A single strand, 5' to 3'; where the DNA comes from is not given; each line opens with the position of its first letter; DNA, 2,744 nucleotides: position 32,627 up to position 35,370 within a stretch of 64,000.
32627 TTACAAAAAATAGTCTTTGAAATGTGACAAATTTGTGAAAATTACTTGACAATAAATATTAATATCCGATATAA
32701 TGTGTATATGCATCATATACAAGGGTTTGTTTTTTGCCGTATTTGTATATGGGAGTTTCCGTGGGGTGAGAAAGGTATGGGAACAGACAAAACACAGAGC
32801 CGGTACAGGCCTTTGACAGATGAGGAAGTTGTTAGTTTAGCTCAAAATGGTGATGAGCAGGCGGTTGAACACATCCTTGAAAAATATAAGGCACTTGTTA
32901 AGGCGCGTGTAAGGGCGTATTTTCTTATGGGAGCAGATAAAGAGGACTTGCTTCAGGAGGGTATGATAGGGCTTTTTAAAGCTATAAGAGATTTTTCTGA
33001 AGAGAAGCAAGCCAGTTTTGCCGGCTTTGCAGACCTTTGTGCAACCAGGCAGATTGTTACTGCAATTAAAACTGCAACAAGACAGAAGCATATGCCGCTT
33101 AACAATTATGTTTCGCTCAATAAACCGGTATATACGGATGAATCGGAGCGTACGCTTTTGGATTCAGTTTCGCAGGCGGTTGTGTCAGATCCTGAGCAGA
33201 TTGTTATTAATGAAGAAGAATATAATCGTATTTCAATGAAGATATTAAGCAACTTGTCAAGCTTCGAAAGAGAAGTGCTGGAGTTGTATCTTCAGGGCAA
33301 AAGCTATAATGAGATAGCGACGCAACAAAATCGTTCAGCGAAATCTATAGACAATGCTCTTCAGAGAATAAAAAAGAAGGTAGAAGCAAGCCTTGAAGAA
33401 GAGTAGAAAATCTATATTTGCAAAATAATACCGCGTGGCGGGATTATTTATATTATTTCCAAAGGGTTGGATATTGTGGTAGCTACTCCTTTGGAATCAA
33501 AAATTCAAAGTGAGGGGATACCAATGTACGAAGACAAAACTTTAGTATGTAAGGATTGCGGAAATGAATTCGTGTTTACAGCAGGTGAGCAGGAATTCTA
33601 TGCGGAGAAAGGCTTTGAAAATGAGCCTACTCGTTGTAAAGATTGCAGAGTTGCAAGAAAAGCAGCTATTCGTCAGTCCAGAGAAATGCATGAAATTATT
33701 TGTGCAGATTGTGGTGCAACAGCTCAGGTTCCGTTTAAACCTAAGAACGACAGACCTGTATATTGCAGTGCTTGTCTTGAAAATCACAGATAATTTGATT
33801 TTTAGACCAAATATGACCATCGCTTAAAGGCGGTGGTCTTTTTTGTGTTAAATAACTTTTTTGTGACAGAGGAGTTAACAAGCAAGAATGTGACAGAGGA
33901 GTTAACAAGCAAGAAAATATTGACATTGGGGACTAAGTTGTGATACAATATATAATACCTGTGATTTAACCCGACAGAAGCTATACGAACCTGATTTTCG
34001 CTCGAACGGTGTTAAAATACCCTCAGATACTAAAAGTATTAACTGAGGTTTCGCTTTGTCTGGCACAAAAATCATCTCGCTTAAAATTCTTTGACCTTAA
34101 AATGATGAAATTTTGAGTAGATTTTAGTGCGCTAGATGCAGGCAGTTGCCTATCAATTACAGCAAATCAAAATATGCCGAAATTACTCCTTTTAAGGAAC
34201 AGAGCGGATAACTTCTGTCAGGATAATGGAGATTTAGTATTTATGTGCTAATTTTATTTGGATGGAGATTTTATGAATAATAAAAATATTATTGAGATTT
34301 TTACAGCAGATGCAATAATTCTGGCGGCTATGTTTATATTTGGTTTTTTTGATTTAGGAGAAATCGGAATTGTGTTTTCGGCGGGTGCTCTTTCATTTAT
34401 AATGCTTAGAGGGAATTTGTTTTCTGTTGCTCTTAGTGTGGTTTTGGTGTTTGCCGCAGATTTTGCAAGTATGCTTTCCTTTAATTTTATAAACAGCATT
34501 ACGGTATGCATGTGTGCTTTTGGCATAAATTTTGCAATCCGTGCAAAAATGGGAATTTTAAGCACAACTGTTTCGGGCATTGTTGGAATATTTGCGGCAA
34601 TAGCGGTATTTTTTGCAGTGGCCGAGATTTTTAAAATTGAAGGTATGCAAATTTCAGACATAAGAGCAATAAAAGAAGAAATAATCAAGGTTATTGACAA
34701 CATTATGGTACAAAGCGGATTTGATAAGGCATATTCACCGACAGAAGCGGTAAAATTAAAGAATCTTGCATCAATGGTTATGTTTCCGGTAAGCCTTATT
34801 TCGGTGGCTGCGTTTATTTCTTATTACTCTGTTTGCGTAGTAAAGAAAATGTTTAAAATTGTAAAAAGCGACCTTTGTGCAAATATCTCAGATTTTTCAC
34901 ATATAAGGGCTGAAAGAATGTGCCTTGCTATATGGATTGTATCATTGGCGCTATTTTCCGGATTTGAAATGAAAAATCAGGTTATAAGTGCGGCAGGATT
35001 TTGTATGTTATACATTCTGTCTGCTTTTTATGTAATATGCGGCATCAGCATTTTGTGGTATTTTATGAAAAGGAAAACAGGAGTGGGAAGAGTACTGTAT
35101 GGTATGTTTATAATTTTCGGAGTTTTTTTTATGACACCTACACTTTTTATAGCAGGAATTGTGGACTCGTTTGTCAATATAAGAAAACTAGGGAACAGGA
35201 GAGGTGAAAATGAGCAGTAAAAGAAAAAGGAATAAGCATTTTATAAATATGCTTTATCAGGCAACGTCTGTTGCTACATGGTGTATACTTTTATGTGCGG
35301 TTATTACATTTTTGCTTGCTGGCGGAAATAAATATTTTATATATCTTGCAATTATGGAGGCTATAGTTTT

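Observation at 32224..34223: Two divergent ~255-262 nt paralogous elements with a long closing stem, each just downstream of its own promoter and in a housekeeping gene leader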

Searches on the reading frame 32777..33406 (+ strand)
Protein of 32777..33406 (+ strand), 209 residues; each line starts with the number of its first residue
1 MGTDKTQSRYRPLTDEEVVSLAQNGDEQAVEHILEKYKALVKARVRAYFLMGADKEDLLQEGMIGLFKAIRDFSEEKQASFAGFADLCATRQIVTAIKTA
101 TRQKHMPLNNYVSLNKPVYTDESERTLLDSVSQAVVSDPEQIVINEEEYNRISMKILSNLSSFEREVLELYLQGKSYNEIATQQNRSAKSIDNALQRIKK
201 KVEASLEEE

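Call 11: find_encoding_contigs(protein=window:32777-33406:+, flank=10000, max_places=10)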
Protein window:32777-33406:+ (209 aa): no gene with exactly this product is on record in the collection.

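Call 13: search_protein_families(library=pfam, proteins=[window:32777-33403:+])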
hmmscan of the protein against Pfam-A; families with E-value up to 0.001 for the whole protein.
window:32777-33403:+ (209 aa): 5 families
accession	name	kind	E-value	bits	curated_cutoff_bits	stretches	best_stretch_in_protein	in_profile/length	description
PF04542.20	Sigma70_r2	-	1.1e-11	44.7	24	1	34-102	2-70/71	Sigma-70 region 2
PF08281.18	Sigma70_r4_2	-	1.3e-08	34.8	25.7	1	156-201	7-53/54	Sigma-70, region 4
PF12645.13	HTH_16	-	1.2e-07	32.1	22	1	17-73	2-64/65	Helix-turn-helix domain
PF00196.25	GerE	-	2.9e-06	27.2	23.5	1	159-204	2-47/57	Bacterial regulatory proteins, luxR family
PF13936.12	HTH_38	-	0.00025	21.2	27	0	160-197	5-43/44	Helix-turn-helix domain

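Call 32: find_homologous_proteins(query=window:32777-33403:+, max_evalue=1e-40)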
Query window:32777-33403:+ (209 aa): 7988 proteins with E <= 1e-40 among 8000 candidates; the best 120 are listed.
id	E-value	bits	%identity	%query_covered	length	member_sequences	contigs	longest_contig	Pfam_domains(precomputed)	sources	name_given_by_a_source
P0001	3.8e-126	436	100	100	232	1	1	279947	PF00196.26,PF04542.21,PF12645.14,PF08281.19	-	-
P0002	4.1e-117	406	91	100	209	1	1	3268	PF00196.26,PF04542.21,PF12645.14,PF08281.19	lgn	-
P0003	9.5e-113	392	90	100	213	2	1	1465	PF00196.26,PF04542.21,PF08281.19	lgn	-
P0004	2.4e-103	362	85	97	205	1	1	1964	PF00196.26,PF04542.21,PF08281.19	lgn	-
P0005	4.8e-103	361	85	97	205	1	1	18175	PF04542.21,PF12645.14,PF08281.19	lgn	-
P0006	4.8e-101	354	83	97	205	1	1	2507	PF04542.21,PF08281.19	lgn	-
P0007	9.4e-98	343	78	100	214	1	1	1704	PF04542.21,PF12645.14,PF08281.19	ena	-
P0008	9.0e-95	334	79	97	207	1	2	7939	PF04542.21,PF08281.19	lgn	-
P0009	4.1e-94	332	75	100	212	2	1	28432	PF04542.21,PF08281.19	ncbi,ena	-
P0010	1.0e-92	327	76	96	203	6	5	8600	PF04542.21,PF08281.19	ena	-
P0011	6.1e-92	325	74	99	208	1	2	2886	PF00196.26,PF04542.21,PF08281.19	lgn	-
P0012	3.7e-91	322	77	96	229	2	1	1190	PF26355.1,PF00196.26,PF04542.21,PF08281.19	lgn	-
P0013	5.5e-91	321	76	99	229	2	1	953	PF04542.21,PF08281.19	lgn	-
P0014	1.3e-90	320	75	96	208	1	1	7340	PF04542.21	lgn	-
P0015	6.0e-89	315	75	96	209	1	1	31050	PF04542.21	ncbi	-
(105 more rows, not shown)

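Call 40: find_encoding_contigs(protein=P0001, flank=10000, max_places=10)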
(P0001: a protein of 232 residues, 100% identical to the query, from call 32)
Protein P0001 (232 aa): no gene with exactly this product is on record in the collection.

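Call 41: find_encoding_contigs(protein=P0003, flank=10000, max_places=10)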
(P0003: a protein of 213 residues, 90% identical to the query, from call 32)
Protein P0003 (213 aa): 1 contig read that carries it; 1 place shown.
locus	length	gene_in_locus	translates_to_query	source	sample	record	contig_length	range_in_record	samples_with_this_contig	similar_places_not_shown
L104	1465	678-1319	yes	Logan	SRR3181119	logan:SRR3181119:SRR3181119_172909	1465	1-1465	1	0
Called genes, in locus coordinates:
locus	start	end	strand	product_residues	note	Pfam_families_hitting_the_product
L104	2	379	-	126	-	?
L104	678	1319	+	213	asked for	PF04542:Sigma70_r2, PF08281:Sigma70_r4_2 (weak), PF00196:GerE (weak)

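Call 42: find_encoding_contigs(protein=P0008, flank=10000, max_places=10)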
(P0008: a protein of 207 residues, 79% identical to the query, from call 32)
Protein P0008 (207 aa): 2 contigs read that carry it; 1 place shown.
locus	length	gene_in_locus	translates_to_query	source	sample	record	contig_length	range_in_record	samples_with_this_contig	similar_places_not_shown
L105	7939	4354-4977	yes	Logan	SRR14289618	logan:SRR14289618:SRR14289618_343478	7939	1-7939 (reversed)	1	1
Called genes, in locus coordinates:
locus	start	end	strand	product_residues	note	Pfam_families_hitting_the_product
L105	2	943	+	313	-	?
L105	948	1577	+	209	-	PF01205:Impact_N, PF09186:DUF1949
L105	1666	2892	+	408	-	PF07690:MFS_1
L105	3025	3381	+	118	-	-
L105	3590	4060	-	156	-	PF00383:dCMP_cyt_deam_1, PF14437:MafB19-deam, PF14439:Bd3614-deam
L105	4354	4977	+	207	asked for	PF04542:Sigma70_r2, PF08281:Sigma70_r4_2 (faint)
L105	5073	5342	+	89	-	PF13451:zf_Tbcl, PF23477:zf_Tbcl_2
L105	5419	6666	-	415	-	PF00005:ABC_tran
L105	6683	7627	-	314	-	PF01061:ABC2_membrane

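Call 43: find_encoding_contigs(protein=P0009, flank=10000, max_places=10)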
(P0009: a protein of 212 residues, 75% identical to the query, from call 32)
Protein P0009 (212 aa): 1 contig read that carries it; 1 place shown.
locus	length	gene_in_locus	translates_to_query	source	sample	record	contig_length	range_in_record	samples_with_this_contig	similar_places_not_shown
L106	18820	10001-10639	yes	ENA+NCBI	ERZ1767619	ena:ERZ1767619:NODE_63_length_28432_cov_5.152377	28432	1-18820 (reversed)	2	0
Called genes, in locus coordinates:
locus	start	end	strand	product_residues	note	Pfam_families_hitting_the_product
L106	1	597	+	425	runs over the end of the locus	PF13306:LRR_5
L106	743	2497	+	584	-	PF00395:SLH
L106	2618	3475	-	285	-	PF02588:YitT_membrane, PF10035:DUF2179 (weak)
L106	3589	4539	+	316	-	PF00126:HTH_1, PF03466:LysR_substrate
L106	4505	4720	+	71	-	-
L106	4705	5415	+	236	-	PF10609:ParA (faint)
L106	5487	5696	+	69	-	PF12797:Fer4_2 (faint), PF12837:Fer4_6 (weak), PF13237:Fer4_10, PF14697:Fer4_21 (faint), PF25160:LdpA_Fe-S-bd (faint), PF00037:Fer4 (weak), PF12838:Fer4_7, PF13187:Fer4_9 (weak), +1 more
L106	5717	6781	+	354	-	PF01855:POR_N, PF02780:Transketolase_C, PF17147:PFOR_II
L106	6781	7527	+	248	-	PF02775:TPP_enzyme_C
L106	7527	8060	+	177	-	PF01558:POR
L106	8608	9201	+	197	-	PF07155:ECF-ribofla_trS, PF12822:ECF_trnsprt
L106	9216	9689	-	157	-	PF00383:dCMP_cyt_deam_1, PF14437:MafB19-deam, PF14439:Bd3614-deam (weak)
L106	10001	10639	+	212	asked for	PF04542:Sigma70_r2, PF08281:Sigma70_r4_2 (weak)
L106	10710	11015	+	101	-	PF13451:zf_Tbcl, PF23477:zf_Tbcl_2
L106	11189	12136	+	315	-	PF09991:DUF2232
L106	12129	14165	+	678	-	PF24898:GGDEF_GdpP, PF01368:DHH, PF02272:DHHA1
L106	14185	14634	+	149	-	PF01281:Ribosomal_L9_N, PF03948:Ribosomal_L9_C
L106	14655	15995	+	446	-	PF00772:DnaB, PF13481:AAA_25, PF03796:DnaB_C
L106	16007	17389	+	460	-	PF01171:ATP_bind_3, PF11734:TilS_C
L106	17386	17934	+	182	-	PF00156:Pribosyltran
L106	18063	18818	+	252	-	?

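Call 44: find_encoding_contigs(protein=P0010, flank=10000, max_places=10)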
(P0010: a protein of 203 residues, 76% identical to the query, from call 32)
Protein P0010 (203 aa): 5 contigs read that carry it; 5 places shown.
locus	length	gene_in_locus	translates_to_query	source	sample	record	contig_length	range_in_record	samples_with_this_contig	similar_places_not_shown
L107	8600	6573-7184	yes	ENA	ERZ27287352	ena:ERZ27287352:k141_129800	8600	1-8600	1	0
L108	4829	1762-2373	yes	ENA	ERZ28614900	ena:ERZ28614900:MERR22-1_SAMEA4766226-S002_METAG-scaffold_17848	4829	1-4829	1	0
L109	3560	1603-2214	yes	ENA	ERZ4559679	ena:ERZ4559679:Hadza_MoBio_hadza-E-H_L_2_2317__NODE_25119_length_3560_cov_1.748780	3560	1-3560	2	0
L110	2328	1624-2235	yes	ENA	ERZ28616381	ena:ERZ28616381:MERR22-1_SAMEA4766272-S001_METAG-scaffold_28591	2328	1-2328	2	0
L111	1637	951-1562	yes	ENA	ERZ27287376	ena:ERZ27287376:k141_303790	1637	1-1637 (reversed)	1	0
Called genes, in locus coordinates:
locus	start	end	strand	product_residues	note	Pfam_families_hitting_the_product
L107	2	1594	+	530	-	?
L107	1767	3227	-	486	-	PF05636:HIGH_NTase1, PF16581:HIGH_NTase1_ass (faint), PF01541:GIY-YIG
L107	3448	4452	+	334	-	PF01515:PTA_PTB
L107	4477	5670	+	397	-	PF00871:Acetate_kinase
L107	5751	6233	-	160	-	PF00383:dCMP_cyt_deam_1, PF14437:MafB19-deam, PF14439:Bd3614-deam (faint)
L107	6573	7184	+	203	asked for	PF04542:Sigma70_r2, PF08281:Sigma70_r4_2 (weak)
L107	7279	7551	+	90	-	PF13451:zf_Tbcl, PF23477:zf_Tbcl_2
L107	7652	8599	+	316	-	?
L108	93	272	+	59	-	-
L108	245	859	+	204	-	PF00871:Acetate_kinase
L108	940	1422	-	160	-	PF00383:dCMP_cyt_deam_1, PF14437:MafB19-deam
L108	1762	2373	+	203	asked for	PF04542:Sigma70_r2, PF08281:Sigma70_r4_2 (weak)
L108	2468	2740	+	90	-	PF13451:zf_Tbcl, PF23477:zf_Tbcl_2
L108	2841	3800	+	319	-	-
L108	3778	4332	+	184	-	PF13189:Cytidylate_kin2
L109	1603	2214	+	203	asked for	PF04542:Sigma70_r2, PF08281:Sigma70_r4_2 (weak)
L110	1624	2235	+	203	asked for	PF04542:Sigma70_r2, PF08281:Sigma70_r4_2 (weak)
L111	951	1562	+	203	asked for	PF04542:Sigma70_r2, PF08281:Sigma70_r4_2 (weak)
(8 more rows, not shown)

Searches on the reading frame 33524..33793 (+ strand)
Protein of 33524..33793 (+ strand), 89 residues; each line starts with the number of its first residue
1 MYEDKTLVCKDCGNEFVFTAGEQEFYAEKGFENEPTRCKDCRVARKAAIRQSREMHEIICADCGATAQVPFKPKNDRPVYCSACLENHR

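Call 13: search_protein_families(library=pfam, proteins=[window:33524-33790:+])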
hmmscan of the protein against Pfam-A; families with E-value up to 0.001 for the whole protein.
window:33524-33790:+ (89 aa): 2 families
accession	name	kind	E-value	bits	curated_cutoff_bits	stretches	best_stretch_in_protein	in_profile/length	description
PF13451.12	zf_Tbcl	-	4.3e-27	94.3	24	1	3-48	1-46/48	Probable treble clef domain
PF23477.1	zf_Tbcl_2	-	1.1e-20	73.4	27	1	53-89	1-37/37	Probable treble clef zinc finger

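Call 14: find_encoding_contigs(protein=window:33524-33793:+, flank=10000, max_places=10)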
Protein window:33524-33793:+ (89 aa): 6 contigs read that carry it; 6 places shown.
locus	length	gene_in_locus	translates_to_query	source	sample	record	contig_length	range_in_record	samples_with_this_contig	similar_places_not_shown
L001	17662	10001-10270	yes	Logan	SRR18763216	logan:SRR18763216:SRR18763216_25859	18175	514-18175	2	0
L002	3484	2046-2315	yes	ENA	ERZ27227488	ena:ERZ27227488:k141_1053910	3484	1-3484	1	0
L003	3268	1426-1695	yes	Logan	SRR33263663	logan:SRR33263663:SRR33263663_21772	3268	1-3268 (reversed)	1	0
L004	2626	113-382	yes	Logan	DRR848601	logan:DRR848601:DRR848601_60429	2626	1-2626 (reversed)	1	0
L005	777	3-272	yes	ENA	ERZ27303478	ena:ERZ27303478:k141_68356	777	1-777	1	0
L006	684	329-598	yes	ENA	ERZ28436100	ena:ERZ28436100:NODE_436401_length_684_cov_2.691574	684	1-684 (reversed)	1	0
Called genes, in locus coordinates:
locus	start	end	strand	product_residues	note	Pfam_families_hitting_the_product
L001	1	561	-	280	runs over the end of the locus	PF07833:Cu_amine_oxidN1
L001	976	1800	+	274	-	PF23023:Anti-Pycsar_Apyc1 (faint), PF12706:Lactamase_B_2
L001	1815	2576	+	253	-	PF01261:AP_endonuc_2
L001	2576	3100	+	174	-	-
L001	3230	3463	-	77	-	PF01381:HTH_3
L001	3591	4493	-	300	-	PF12833:HTH_18, PF00165:HTH_AraC (weak)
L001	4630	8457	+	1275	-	PF13229:Beta_helix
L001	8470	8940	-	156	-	PF00383:dCMP_cyt_deam_1, PF14437:MafB19-deam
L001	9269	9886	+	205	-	PF12645:HTH_16 (faint), PF04542:Sigma70_r2, PF08281:Sigma70_r4_2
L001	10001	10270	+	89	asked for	PF13451:zf_Tbcl, PF23477:zf_Tbcl_2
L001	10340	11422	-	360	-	PF00180:Iso_dh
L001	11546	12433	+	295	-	PF00126:HTH_1, PF03466:LysR_substrate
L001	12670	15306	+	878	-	PF00690:Cation_ATPase_N, PF00122:E1-E2_ATPase, PF00702:Hydrolase, PF13246:Cation_ATPase, PF00689:Cation_ATPase_C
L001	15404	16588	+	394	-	PF09903:DUF2130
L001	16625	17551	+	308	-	PF00781:DAGK_cat, PF19279:YegS_C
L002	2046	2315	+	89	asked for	PF13451:zf_Tbcl, PF23477:zf_Tbcl_2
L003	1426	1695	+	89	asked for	PF13451:zf_Tbcl, PF23477:zf_Tbcl_2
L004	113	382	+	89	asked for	PF13451:zf_Tbcl, PF23477:zf_Tbcl_2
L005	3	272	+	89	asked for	PF13451:zf_Tbcl, PF23477:zf_Tbcl_2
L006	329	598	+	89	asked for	PF13451:zf_Tbcl, PF23477:zf_Tbcl_2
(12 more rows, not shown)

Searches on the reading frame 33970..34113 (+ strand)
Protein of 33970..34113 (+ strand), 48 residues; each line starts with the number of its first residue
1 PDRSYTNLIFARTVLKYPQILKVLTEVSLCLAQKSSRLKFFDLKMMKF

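Call 46: search_protein_representatives(protein=window:33970-34113:+)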
Query: 48 residues. Proteins with E-value up to 0.001 (for the whole library): 0; up to 1e-10: 0; up to 1e-30: 0. The best 0 are listed.

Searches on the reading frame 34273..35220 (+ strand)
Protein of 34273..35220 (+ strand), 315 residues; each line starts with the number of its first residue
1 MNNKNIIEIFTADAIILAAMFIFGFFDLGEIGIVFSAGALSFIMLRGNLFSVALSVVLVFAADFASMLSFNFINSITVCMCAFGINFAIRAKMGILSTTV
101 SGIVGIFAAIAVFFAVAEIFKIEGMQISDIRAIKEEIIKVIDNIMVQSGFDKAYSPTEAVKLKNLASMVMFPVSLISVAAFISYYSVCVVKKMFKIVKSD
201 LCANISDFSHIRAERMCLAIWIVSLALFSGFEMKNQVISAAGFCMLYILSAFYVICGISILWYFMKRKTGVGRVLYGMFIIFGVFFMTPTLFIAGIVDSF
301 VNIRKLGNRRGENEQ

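Call 13: search_protein_families(library=pfam, proteins=[window:34273-35217:+])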
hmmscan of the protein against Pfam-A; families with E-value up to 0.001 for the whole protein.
window:34273-35217:+ (315 aa): 1 family
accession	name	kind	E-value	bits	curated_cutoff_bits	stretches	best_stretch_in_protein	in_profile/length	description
PF09991.14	DUF2232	-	7.1e-11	42.3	27.8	1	28-298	13-289/290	Predicted membrane protein (DUF2232)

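Call 31: find_encoding_contigs(protein=window:34273-35220:+, flank=3000, max_places=10)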
Protein window:34273-35220:+ (315 aa): no gene with exactly this product is on record in the collection.
